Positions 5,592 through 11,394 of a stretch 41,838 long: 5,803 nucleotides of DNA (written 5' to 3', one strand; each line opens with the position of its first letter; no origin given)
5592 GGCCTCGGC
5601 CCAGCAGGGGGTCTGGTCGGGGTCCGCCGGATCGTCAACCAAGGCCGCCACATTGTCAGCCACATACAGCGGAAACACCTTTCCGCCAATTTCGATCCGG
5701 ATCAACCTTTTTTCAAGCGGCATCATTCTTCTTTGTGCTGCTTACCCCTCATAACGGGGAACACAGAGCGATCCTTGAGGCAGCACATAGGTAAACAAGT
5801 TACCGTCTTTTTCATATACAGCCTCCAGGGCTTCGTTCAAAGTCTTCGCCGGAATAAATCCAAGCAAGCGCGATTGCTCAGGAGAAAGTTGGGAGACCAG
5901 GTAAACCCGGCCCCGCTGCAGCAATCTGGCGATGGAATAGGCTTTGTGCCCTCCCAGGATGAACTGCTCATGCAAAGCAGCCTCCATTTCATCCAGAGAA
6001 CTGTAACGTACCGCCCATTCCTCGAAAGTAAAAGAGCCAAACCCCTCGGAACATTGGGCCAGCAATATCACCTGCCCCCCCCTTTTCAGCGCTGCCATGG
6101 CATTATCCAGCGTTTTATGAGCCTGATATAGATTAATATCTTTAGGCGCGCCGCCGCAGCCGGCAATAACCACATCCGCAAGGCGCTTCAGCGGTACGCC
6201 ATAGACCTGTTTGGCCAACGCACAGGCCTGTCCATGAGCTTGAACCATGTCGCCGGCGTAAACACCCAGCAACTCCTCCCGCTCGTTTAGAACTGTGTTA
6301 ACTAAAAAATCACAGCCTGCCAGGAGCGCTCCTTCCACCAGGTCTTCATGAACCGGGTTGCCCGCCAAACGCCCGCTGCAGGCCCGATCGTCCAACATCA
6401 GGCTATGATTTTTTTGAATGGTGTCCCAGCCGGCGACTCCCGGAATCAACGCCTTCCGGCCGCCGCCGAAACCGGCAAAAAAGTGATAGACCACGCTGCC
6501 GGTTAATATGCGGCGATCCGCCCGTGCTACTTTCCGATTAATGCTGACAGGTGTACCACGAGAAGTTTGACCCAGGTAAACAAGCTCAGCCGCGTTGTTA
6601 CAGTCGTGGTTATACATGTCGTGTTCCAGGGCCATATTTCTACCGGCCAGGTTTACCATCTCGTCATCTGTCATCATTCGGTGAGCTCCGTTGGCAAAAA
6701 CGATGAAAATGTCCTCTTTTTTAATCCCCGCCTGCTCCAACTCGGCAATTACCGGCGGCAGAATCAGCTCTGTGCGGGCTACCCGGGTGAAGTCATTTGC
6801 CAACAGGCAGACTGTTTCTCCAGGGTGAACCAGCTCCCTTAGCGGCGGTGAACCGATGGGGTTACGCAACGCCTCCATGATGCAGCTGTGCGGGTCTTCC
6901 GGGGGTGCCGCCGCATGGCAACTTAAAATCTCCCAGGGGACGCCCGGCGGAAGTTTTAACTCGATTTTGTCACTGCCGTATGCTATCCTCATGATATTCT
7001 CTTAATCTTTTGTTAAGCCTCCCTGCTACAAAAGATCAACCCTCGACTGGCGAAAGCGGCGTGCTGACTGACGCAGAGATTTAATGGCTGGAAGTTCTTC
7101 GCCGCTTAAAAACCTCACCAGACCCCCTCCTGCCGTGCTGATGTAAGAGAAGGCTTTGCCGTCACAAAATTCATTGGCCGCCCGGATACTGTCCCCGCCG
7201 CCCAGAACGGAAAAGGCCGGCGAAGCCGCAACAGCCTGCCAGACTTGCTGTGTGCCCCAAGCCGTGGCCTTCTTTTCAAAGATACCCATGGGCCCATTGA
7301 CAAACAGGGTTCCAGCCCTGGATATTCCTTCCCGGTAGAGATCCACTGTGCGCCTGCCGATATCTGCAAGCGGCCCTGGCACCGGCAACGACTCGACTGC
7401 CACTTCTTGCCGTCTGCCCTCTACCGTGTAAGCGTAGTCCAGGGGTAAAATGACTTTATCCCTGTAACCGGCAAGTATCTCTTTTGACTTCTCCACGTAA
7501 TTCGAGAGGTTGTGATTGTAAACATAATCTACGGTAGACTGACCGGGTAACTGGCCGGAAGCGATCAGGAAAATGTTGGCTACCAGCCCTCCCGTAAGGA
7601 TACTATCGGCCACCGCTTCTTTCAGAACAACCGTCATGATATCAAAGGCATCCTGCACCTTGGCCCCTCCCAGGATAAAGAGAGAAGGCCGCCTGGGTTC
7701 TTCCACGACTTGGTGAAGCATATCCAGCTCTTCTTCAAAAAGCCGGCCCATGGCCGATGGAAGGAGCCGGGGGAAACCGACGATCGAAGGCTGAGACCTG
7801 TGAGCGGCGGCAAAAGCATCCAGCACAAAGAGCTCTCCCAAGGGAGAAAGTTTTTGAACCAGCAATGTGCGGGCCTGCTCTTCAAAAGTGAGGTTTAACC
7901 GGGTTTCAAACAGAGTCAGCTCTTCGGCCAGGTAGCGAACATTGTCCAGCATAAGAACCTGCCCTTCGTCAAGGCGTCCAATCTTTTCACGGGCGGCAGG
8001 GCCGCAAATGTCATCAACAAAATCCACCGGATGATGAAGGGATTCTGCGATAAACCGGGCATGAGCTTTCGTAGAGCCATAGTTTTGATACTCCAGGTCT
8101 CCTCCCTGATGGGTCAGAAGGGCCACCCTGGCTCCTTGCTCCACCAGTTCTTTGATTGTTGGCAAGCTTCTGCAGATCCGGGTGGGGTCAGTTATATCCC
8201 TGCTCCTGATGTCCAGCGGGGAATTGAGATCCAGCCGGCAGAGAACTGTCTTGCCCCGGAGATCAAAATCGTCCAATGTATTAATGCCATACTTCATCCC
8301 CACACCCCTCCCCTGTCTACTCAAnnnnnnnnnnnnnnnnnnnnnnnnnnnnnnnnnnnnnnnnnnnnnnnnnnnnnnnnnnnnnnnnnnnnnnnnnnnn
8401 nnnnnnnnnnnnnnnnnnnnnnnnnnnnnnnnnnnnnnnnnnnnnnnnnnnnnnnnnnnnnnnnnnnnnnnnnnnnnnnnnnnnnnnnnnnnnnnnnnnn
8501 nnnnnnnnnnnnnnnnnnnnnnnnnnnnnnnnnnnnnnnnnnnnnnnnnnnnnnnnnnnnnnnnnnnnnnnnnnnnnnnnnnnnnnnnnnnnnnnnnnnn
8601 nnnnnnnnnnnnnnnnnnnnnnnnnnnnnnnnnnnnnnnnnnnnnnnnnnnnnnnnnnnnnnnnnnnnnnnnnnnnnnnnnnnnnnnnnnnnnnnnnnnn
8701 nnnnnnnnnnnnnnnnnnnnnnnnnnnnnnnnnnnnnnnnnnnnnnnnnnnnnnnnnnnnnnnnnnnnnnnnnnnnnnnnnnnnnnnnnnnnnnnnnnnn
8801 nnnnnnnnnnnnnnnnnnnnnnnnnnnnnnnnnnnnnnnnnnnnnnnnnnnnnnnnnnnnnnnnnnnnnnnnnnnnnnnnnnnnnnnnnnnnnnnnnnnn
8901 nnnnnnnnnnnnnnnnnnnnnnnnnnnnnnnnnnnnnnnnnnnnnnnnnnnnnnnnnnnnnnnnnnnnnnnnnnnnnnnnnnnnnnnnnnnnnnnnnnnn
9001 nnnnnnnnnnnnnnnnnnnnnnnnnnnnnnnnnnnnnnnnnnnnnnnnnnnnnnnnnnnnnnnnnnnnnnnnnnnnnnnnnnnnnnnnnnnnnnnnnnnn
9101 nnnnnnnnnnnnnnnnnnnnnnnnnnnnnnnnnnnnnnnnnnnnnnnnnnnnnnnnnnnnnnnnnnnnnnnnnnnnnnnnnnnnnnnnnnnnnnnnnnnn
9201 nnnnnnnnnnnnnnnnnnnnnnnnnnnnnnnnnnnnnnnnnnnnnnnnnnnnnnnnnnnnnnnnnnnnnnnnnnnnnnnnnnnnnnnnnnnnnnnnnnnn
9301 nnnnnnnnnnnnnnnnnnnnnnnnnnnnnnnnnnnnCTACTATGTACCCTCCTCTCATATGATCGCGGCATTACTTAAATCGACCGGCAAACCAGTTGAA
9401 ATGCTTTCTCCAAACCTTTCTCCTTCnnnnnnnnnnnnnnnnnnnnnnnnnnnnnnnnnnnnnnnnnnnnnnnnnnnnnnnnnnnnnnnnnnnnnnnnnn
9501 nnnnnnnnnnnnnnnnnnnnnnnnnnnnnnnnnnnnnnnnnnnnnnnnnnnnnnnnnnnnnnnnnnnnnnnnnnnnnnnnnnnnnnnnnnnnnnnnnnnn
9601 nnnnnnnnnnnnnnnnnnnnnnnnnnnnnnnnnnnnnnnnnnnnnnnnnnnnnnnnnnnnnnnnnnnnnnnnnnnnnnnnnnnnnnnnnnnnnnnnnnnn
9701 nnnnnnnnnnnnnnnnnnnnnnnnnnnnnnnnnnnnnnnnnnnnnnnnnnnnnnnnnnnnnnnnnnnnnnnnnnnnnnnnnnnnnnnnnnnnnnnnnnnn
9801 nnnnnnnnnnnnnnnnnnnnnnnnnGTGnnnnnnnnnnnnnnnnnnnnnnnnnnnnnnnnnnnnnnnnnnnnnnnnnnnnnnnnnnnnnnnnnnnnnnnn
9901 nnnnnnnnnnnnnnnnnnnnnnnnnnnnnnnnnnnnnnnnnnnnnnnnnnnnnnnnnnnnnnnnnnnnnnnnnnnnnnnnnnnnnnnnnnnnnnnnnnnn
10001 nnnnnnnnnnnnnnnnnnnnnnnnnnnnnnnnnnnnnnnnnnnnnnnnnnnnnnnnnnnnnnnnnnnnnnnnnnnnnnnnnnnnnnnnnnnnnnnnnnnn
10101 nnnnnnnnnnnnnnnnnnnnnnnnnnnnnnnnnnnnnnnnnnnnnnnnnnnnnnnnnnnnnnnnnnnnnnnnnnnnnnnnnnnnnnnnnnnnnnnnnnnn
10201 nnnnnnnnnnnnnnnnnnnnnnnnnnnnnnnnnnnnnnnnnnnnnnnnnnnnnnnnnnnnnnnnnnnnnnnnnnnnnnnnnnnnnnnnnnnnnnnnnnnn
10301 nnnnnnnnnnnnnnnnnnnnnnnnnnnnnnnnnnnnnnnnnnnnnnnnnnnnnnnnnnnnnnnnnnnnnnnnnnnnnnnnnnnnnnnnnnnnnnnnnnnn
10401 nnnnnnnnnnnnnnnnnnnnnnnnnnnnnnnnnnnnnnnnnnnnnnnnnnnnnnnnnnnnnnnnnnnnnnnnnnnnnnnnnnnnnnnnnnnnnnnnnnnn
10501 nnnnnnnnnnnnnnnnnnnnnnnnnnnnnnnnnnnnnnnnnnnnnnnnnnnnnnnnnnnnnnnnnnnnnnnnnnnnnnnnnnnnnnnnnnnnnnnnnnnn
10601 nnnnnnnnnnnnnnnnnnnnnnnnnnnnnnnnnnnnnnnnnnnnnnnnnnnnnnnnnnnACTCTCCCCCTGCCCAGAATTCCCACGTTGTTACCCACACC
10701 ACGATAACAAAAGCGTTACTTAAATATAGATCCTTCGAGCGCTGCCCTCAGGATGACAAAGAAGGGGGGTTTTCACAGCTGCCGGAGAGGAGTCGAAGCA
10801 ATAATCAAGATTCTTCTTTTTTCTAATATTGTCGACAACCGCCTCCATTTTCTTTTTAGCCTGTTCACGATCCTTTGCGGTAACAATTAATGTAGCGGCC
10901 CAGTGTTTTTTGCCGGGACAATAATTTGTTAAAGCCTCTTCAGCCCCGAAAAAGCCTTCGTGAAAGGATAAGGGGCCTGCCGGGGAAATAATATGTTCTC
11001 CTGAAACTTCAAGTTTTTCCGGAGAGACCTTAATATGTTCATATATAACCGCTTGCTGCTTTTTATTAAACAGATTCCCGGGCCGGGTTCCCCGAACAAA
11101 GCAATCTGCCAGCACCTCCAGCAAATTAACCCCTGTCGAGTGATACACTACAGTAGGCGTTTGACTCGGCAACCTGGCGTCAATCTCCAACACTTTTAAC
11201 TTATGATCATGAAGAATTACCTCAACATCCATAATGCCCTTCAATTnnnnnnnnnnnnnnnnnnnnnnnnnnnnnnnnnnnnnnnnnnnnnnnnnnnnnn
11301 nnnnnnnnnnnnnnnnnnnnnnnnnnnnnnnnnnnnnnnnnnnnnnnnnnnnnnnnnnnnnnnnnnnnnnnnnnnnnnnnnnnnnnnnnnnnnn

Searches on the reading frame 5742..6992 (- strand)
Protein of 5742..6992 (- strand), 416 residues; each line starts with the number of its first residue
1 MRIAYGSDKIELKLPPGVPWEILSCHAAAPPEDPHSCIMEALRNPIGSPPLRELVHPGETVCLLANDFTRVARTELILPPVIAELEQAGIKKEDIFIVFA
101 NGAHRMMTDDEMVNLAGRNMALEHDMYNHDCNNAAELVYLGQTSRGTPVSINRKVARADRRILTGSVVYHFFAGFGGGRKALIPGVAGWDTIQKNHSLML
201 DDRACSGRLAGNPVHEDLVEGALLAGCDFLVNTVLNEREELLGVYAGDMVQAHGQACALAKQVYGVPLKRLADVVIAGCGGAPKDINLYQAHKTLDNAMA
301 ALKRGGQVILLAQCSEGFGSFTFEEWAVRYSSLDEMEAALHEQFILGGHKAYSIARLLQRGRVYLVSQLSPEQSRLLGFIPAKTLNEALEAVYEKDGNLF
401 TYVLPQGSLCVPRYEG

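Call 14: search_protein_families(library=ncbifam, proteins=[window:5742-6992:-], max_evalue=0.00001)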
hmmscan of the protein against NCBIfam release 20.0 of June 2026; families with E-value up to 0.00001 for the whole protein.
window:5742-6992:- (416 aa): 6 families
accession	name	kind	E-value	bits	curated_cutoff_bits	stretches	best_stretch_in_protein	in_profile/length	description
NF052593.1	NPN_racem_MAR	equivalog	3.9e-138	460.5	500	1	1-413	1-414/415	nickel-dependent malate racemase, LarAH6 family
NF052525.1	NPN_LarAH10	equivalog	2.4e-126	421.9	540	1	2-412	4-425/426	NPN-dependent 2-hydroxyacid racemase, LarAH10 family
NF052595.1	NPN_LarAH5_MAR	equivalog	5.6e-111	371.4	462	1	2-396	2-396/415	nickel-dependent malate racemase, LarAH5 family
NF033504.2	Ni_dep_LarA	equivalog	1.7e-93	313.6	460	1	2-411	3-419/422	nickel-dependent lactate racemase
NF052592.1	LarAH_14_15_16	equivalog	2.7e-23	82.1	740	1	25-197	35-211/520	NPN-dependent hydroxyacid isomerase, LarAH14/15/16 family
NF052594.1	NPN_18_hexonate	equivalog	3.6e-07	29.2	500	1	59-319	25-300/411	nickel-dependent putative hexonate epimerase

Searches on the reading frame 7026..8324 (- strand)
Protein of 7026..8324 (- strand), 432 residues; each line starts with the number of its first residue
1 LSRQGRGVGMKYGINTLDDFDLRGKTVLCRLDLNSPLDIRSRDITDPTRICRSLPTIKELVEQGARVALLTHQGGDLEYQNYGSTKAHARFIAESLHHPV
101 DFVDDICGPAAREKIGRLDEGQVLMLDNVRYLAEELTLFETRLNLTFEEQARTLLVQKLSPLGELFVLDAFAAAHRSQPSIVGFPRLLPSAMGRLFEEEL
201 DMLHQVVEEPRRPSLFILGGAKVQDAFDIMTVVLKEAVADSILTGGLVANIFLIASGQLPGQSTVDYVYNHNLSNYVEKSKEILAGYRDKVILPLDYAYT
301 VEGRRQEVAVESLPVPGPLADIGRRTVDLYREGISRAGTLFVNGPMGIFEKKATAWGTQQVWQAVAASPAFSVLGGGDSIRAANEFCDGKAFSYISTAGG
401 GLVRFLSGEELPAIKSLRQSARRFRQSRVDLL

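Call 14: search_protein_families(library=ncbifam, proteins=[window:7026-8324:-], max_evalue=0.00001)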
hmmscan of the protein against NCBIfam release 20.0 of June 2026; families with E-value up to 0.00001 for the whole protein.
window:7026-8324:- (432 aa): 1 family
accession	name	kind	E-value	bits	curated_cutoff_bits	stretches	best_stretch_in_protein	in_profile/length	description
NF010569.0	PRK13962.1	equivalog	2.9e-86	290.1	883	1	15-423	4-397/645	bifunctional phosphoglycerate kinase/triosephosphate isomerase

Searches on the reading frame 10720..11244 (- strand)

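Call 14: search_protein_families(library=ncbifam, proteins=[window:10720-11244:-], max_evalue=0.00001)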
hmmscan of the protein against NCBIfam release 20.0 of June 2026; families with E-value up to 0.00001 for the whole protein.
window:10720-11244:- (174 aa): 1 family
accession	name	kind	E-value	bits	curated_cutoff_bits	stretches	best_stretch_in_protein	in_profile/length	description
TIGR03909.1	pyrrolys_PylC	equivalog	1.8e-49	168.4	248.3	1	1-142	229-372/374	3-methylornithine--L-lysine ligase PylC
